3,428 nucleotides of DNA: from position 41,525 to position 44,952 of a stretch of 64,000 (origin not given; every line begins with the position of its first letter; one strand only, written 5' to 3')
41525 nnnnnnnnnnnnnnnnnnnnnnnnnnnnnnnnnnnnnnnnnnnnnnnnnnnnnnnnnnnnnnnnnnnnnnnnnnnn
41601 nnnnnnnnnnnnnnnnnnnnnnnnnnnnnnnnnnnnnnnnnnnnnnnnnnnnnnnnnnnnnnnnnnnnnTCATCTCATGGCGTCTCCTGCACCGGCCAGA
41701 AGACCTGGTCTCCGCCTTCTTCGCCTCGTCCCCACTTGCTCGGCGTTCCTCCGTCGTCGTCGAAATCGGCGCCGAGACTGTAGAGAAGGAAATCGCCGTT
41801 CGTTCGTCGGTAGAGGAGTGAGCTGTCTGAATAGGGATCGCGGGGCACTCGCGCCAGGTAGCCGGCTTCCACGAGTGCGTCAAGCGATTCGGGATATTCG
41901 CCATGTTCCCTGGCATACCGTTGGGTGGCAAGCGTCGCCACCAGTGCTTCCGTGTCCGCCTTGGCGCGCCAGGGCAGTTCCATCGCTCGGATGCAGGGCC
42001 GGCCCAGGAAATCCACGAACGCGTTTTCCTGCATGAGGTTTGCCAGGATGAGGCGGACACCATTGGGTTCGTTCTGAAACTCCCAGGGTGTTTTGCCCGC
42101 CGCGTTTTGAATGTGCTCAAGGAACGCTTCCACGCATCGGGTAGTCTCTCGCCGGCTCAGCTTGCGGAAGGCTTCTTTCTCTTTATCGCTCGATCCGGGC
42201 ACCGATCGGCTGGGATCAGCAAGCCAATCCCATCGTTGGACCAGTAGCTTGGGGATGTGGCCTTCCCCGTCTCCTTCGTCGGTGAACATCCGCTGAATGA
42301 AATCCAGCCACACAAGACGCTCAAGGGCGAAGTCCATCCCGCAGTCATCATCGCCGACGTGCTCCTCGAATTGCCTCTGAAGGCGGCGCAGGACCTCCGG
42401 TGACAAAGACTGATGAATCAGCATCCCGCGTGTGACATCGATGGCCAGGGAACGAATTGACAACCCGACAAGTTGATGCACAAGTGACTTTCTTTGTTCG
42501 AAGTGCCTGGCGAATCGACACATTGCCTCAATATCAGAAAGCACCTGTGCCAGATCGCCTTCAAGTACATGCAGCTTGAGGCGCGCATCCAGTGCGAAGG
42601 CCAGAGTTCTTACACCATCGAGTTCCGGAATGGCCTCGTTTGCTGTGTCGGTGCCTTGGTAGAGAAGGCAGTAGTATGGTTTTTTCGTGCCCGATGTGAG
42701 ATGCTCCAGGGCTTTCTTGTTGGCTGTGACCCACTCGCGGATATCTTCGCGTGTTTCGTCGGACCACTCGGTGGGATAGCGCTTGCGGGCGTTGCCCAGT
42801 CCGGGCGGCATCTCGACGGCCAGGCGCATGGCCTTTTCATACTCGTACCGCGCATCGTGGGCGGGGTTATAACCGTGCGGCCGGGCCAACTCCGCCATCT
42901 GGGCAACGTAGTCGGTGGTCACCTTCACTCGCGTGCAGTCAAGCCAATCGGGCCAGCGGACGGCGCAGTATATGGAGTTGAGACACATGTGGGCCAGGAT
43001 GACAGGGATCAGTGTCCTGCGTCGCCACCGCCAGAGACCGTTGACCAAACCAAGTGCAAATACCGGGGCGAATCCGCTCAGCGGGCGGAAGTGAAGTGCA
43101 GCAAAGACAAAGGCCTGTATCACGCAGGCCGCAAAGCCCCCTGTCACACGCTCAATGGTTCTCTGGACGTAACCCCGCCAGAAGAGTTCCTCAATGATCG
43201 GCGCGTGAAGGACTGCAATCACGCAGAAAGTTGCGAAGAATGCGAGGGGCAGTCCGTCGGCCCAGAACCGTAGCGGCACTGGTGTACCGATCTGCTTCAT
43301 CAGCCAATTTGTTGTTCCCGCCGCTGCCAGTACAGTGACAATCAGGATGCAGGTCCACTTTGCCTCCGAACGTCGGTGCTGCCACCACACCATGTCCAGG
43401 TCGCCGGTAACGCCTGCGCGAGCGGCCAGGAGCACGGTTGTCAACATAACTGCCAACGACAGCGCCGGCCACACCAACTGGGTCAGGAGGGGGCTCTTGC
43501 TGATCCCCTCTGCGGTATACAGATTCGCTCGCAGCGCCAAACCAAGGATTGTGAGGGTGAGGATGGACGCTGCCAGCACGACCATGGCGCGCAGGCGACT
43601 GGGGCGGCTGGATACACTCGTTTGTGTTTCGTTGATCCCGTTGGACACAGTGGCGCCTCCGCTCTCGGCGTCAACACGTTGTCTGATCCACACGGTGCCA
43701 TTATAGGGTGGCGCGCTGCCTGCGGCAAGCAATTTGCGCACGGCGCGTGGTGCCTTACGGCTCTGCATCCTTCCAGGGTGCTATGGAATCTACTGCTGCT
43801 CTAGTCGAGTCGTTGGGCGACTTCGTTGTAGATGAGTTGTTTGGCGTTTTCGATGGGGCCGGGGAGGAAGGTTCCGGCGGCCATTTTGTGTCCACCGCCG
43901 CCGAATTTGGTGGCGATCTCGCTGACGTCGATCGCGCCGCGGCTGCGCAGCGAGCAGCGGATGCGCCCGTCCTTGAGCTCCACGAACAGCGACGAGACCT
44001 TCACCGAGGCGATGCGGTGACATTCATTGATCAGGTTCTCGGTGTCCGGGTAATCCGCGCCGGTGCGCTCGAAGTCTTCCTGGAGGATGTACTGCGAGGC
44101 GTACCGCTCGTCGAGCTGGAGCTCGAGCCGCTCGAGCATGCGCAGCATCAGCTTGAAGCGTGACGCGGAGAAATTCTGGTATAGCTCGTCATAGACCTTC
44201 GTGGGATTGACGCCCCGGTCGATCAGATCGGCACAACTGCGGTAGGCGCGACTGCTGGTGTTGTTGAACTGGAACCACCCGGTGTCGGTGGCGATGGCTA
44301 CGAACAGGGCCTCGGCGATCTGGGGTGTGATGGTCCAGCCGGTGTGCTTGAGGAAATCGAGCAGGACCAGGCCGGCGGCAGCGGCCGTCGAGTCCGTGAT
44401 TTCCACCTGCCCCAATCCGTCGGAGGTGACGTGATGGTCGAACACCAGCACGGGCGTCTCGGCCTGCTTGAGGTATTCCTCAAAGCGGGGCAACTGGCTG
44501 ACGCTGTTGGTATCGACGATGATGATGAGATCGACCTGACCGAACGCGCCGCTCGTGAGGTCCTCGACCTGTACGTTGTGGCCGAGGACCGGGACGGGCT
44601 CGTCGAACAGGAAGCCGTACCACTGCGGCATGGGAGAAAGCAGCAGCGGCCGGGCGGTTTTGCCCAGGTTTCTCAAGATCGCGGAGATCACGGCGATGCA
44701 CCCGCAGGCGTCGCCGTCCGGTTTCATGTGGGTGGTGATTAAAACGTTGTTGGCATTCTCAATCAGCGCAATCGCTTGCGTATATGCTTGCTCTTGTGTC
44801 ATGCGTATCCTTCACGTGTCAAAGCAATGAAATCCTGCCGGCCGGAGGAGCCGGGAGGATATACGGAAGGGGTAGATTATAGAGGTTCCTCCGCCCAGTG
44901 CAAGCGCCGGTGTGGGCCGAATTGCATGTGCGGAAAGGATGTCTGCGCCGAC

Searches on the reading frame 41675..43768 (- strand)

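Call 84: search_protein_families(library=pfam, proteins=[window:41675-43768:-], max_evalue=0.00001)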
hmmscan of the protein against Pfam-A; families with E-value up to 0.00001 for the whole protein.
window:41675-43768:- (697 aa): 1 family
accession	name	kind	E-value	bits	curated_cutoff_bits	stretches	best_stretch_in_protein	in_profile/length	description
PF02517.21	Rce1-like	-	7.1e-19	68.3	22.4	1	178-265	4-92/93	Type II CAAX prenyl endopeptidase Rce1-like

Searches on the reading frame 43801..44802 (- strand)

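Call 84: search_protein_families(library=pfam, proteins=[window:43801-44802:-], max_evalue=0.00001)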
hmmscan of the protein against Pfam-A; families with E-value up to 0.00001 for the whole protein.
window:43801-44802:- (333 aa): 2 families
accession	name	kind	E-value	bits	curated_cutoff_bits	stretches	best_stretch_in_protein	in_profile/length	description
PF01368.27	DHH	-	1.9e-13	51.3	28.1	1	19-170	1-125/125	DHH family, N-terminal domain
PF02272.25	DHHA1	-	1.3e-11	45.2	25.9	1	246-324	10-92/102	DHHA1 domain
